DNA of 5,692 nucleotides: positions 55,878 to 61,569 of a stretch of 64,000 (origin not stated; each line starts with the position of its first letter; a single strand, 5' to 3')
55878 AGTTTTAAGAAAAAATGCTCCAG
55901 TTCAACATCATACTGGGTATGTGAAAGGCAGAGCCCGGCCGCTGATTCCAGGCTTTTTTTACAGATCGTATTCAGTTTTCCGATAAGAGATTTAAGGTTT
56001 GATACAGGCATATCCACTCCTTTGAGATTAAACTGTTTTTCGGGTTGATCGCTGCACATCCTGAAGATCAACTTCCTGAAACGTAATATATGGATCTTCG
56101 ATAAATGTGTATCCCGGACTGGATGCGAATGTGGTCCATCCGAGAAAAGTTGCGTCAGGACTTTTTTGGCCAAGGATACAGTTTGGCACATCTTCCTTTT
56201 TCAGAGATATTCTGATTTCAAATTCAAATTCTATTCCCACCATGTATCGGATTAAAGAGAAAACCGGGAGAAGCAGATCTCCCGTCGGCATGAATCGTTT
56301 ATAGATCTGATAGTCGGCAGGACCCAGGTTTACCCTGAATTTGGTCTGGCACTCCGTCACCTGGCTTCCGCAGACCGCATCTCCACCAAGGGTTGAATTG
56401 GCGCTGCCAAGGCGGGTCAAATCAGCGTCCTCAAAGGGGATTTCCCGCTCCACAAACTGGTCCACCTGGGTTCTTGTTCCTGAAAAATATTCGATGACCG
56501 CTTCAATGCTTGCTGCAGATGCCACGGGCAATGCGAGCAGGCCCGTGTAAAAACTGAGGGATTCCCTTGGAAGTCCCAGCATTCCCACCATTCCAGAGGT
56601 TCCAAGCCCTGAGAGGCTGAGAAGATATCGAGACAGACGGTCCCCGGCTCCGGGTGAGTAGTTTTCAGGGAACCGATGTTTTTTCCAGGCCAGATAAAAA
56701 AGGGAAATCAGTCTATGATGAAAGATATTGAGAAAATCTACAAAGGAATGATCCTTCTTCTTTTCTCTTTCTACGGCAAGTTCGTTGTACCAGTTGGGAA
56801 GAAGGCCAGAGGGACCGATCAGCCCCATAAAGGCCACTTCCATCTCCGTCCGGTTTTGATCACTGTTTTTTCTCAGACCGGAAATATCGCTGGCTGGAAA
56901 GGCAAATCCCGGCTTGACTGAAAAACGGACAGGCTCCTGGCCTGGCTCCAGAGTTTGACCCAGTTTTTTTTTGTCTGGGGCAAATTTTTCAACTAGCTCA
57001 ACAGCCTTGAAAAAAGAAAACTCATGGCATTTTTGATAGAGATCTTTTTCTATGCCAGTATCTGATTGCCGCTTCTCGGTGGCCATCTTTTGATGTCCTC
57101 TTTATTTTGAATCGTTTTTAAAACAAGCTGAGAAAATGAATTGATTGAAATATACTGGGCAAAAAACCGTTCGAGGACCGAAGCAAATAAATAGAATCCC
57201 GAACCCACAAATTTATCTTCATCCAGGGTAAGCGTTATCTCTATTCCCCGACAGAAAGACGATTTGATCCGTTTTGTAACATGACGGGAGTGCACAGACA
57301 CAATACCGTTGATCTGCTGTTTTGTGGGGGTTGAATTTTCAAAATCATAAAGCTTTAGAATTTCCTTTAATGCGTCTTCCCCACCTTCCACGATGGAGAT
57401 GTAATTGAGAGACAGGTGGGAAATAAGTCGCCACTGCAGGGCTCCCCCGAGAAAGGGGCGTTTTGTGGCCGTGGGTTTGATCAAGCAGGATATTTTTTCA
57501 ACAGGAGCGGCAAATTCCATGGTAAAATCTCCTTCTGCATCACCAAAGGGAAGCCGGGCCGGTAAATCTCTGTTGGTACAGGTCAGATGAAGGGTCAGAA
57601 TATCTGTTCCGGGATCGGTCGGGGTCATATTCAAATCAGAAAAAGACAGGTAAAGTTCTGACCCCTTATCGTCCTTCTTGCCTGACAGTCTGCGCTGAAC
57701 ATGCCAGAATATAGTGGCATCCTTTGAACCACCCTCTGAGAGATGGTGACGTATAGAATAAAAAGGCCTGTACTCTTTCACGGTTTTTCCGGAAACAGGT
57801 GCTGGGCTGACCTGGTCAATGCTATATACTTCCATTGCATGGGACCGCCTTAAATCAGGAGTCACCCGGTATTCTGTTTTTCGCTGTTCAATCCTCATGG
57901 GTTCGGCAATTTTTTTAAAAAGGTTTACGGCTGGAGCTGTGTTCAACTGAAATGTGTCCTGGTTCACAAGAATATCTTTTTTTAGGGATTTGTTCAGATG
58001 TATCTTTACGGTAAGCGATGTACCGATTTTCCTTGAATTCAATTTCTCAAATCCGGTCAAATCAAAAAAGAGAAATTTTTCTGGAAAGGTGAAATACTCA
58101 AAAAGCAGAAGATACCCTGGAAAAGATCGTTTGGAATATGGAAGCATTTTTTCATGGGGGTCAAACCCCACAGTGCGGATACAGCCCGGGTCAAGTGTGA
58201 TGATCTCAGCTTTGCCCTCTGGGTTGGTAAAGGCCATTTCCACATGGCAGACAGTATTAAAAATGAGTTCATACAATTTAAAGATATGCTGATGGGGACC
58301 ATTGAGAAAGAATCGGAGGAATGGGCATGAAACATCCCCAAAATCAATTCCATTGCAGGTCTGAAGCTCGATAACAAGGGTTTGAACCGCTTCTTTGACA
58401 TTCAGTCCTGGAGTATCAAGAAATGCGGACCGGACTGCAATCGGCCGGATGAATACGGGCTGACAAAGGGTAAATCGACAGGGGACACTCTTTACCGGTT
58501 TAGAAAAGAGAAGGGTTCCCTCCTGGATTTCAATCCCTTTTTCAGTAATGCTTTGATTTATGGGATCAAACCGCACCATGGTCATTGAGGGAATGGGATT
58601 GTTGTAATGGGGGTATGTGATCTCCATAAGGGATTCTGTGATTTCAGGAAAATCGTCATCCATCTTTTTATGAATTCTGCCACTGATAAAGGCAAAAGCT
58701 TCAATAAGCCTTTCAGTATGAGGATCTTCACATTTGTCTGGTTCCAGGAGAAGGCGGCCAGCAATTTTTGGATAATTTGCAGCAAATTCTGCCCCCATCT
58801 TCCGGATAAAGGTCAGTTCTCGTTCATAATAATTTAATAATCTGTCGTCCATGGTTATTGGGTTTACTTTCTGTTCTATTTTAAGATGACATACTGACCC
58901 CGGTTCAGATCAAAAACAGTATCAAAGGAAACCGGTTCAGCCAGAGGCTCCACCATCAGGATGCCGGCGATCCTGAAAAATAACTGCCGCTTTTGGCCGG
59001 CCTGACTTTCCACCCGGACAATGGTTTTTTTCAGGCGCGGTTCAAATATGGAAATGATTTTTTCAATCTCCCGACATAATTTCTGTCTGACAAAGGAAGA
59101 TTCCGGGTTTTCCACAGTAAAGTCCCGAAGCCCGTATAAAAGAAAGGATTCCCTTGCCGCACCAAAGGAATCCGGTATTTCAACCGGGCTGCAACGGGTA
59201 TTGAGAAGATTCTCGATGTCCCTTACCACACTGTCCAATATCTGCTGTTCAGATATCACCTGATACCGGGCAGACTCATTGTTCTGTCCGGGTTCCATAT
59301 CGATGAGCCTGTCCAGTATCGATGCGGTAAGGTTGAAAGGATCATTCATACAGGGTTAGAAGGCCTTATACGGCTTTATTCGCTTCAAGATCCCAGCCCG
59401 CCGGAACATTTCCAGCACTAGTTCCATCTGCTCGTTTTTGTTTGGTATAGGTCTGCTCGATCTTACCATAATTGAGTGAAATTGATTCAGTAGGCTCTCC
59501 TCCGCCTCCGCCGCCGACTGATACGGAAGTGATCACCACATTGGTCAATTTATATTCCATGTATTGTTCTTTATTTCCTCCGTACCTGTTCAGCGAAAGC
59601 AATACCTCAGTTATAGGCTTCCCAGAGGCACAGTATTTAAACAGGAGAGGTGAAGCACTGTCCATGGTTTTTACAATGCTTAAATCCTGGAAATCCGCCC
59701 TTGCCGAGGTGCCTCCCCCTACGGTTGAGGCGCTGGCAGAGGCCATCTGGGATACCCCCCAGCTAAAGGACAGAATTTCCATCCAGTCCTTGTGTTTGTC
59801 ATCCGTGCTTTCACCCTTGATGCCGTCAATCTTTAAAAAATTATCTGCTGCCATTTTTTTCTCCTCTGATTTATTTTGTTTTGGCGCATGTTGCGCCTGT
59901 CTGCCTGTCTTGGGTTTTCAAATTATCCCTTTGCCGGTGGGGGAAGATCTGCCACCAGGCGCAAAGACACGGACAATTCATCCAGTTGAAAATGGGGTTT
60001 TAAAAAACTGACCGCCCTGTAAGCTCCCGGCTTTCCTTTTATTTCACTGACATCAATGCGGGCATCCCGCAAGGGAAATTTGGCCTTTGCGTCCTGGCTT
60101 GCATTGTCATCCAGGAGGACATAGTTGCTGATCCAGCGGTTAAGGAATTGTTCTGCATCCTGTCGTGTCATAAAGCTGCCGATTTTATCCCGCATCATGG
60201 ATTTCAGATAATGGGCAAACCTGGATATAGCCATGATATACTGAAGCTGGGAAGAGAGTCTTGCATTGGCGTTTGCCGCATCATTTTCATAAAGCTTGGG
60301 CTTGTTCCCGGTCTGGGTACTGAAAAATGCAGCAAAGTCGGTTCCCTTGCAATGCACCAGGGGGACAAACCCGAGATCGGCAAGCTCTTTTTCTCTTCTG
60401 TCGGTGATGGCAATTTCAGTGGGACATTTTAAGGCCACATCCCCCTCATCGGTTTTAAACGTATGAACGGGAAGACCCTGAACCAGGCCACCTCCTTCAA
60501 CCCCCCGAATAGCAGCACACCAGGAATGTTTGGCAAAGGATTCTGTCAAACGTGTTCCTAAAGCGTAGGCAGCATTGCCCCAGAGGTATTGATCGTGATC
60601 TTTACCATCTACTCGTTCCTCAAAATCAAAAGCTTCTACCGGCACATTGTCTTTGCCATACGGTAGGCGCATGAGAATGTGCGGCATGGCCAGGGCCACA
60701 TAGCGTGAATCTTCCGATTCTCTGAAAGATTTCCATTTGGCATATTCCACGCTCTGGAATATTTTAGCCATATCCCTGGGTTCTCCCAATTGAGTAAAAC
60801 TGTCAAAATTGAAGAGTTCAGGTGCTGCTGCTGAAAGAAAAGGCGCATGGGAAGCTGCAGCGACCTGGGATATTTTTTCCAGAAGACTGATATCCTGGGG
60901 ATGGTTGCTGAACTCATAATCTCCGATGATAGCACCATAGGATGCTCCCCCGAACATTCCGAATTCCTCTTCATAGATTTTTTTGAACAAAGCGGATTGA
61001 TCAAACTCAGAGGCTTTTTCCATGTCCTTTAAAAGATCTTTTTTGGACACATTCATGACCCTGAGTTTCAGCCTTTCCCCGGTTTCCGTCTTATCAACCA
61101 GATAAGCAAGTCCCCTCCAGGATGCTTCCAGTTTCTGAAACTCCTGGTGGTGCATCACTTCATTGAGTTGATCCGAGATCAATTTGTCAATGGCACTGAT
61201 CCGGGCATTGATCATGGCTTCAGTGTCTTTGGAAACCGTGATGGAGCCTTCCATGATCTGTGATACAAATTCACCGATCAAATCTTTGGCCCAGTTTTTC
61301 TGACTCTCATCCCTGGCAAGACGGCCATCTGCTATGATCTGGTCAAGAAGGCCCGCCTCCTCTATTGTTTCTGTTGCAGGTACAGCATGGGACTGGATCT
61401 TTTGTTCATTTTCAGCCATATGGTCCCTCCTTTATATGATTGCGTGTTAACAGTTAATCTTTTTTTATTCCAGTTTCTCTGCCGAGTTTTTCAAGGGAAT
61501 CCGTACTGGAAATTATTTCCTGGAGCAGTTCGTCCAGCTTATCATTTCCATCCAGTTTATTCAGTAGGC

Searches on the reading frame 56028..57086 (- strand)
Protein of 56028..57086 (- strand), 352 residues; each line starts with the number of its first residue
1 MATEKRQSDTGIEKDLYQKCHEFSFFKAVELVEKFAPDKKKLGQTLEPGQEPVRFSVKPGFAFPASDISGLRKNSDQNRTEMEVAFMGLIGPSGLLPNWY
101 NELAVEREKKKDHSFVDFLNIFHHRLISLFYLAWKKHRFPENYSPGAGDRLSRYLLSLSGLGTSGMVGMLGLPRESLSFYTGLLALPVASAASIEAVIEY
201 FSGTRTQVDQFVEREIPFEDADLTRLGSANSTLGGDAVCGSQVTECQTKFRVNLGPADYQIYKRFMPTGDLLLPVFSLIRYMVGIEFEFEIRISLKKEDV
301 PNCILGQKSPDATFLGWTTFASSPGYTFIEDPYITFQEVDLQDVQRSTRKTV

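Call 7: search_protein_families(library=pfam, proteins=[window:56028-57086:-], max_evalue=0.001)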
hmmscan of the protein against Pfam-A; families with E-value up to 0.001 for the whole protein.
window:56028-57086:- (352 aa): 1 family
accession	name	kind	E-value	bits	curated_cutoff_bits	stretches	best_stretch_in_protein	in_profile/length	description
PF06996.16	T6SS_TssG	-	3.6e-90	302.8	24.6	1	20-320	2-302/304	Type VI secretion, TssG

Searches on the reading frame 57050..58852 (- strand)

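Call 7: search_protein_families(library=pfam, proteins=[window:57050-58852:-], max_evalue=0.001)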
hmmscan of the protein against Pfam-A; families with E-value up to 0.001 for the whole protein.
window:57050-58852:- (600 aa): 1 family
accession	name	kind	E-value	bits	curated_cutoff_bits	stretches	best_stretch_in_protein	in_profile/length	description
PF05947.17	T6SS_TssF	-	6.3e-212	705.8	25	1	1-597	1-608/608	Type VI secretion system, TssF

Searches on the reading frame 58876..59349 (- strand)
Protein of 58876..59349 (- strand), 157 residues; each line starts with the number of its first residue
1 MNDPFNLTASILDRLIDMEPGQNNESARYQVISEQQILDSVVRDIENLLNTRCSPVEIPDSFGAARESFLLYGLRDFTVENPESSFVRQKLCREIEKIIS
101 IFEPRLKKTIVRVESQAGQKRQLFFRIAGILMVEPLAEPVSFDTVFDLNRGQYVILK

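Call 7: search_protein_families(library=pfam, proteins=[window:58876-59349:-], max_evalue=0.001)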
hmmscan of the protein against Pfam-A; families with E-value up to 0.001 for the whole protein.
window:58876-59349:- (157 aa): 1 family
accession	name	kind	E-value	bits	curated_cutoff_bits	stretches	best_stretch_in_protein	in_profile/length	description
PF04965.19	GPW_gp25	-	1.9e-14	53.6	27.2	1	37-135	3-95/96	Baseplate wedge protein gp25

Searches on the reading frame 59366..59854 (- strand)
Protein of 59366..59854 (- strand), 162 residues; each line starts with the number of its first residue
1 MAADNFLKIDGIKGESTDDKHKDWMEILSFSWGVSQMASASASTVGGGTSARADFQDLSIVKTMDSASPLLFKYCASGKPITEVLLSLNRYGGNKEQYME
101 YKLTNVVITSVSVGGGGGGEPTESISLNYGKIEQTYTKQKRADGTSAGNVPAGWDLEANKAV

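Call 7: search_protein_families(library=pfam, proteins=[window:59366-59854:-], max_evalue=0.001)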
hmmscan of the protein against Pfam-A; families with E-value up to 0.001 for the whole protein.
window:59366-59854:- (162 aa): 1 family
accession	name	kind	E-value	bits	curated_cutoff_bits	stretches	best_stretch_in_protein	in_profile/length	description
PF05638.18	T6SS_HCP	-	6e-46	156.3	23.5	1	6-136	1-129/129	Type VI secretion system effector, Hcp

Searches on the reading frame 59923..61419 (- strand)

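Call 7: search_protein_families(library=pfam, proteins=[window:59923-61419:-], max_evalue=0.001)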
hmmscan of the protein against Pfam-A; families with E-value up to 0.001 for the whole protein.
window:59923-61419:- (498 aa): 2 families
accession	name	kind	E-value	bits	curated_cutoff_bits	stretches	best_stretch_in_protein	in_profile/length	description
PF05943.17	VipB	-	1.6e-141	471.2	27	1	72-370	2-299/301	EvpB/VC_A0108, tail sheath N-terminal domain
PF18945.5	VipB_2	-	2.4e-46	157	27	1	382-492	2-112/112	EvpB/VC_A0108, tail sheath gpW/gp25-like domain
